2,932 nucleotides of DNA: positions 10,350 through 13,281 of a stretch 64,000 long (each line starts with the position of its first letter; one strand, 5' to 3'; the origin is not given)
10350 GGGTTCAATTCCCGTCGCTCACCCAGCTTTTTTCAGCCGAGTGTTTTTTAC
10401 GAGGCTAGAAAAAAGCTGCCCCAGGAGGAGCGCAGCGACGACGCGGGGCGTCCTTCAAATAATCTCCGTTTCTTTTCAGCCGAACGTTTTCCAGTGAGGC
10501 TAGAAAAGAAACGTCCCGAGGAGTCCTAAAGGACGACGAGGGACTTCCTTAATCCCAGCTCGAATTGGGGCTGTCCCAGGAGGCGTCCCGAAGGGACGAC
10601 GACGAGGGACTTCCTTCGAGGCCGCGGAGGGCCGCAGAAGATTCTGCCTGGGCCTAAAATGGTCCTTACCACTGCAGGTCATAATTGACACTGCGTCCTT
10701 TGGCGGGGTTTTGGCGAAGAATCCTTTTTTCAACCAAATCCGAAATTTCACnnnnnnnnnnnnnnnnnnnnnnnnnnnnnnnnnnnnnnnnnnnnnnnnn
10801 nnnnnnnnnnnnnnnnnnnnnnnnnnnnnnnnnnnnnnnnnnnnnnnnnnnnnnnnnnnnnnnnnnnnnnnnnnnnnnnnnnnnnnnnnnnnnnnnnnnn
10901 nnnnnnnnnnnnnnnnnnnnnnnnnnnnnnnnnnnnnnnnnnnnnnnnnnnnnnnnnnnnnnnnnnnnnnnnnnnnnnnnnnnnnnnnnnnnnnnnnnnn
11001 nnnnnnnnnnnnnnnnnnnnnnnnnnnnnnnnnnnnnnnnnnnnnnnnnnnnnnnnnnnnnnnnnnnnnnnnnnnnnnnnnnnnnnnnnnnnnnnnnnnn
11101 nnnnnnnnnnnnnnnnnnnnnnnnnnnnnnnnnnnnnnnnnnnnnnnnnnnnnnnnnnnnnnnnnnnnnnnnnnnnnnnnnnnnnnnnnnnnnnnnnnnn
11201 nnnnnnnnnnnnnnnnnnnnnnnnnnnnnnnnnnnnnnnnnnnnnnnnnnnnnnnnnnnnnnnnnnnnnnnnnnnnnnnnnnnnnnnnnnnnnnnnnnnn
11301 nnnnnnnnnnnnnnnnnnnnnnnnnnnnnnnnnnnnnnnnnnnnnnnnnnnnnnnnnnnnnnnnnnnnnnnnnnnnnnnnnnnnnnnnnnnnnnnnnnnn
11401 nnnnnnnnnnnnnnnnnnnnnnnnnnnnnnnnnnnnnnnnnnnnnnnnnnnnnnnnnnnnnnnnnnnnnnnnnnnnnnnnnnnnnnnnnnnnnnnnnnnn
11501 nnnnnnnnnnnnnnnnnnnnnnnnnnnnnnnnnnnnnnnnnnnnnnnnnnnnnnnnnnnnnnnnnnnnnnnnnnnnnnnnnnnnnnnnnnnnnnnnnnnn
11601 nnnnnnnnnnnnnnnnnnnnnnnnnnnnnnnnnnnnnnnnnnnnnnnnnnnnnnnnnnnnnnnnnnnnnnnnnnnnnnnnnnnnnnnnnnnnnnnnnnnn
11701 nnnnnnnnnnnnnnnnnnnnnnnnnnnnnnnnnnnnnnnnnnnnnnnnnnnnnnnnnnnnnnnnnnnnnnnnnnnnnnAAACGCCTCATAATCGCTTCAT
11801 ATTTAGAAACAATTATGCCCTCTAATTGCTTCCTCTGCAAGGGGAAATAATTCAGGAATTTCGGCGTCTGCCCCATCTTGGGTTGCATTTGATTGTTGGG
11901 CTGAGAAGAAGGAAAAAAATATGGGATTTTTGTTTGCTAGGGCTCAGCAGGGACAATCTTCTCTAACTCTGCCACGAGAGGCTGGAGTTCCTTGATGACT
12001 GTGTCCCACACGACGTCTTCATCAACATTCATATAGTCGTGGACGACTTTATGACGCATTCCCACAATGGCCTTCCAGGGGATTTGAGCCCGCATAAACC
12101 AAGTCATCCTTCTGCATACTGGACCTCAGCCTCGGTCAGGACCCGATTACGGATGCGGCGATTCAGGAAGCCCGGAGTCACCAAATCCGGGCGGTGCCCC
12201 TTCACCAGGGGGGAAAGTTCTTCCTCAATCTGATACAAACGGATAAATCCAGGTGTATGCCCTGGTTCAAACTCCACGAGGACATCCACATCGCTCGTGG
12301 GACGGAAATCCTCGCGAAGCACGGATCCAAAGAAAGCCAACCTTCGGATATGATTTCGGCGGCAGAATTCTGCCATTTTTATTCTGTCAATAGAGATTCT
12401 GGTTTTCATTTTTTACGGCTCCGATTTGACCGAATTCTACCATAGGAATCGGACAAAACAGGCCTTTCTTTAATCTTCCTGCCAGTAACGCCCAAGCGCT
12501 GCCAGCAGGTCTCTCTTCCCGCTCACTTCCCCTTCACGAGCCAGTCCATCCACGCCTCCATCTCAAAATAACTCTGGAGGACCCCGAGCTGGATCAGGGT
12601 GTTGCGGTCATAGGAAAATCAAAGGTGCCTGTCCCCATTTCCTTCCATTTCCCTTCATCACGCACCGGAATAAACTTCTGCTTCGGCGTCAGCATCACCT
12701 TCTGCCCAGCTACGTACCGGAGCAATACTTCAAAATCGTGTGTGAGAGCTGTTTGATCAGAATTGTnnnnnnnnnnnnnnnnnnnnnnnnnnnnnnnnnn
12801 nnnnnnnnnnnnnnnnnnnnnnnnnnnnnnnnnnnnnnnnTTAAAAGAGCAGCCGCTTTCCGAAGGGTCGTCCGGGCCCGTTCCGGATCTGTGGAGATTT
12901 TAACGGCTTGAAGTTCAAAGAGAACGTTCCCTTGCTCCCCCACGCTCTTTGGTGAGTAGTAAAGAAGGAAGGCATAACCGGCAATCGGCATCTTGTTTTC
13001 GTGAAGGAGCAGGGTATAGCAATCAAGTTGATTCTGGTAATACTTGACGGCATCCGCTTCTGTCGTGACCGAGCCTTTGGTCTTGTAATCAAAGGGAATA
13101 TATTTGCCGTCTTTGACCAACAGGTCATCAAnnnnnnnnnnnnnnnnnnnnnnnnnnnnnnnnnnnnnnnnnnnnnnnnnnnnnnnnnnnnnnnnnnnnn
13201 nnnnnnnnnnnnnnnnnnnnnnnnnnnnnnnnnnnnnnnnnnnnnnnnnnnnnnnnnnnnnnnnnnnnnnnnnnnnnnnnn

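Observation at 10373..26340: A defence/TA island of about 16 kb splits an alpha-glucan gene set next to tRNA-His and has no integrase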

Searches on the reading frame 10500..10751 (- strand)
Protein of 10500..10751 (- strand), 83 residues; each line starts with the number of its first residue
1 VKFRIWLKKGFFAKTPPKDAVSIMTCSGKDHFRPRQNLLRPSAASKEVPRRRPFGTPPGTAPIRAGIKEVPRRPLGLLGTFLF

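Call 51: search_protein_families(library=pfam, proteins=[window:10500-10751:-], max_evalue=0.1)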
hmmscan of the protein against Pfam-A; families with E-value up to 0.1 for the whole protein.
window:10500-10751:- (83 aa): 1 family
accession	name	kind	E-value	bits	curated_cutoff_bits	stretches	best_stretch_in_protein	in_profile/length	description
PF17724.6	DUF5568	-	0.093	12.9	32.4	0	40-76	92-127/185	Family of unknown function (DUF5568)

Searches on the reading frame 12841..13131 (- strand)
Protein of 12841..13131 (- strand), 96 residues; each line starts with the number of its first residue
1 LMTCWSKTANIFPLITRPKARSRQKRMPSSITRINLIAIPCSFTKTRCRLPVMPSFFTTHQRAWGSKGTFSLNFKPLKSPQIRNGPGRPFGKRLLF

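Call 75: search_protein_families(library=pfam, proteins=[window:12841-13131:-], max_evalue=0.01)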
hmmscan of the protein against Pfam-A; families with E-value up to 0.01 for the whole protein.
window:12841-13131:- (96 aa): 0 families
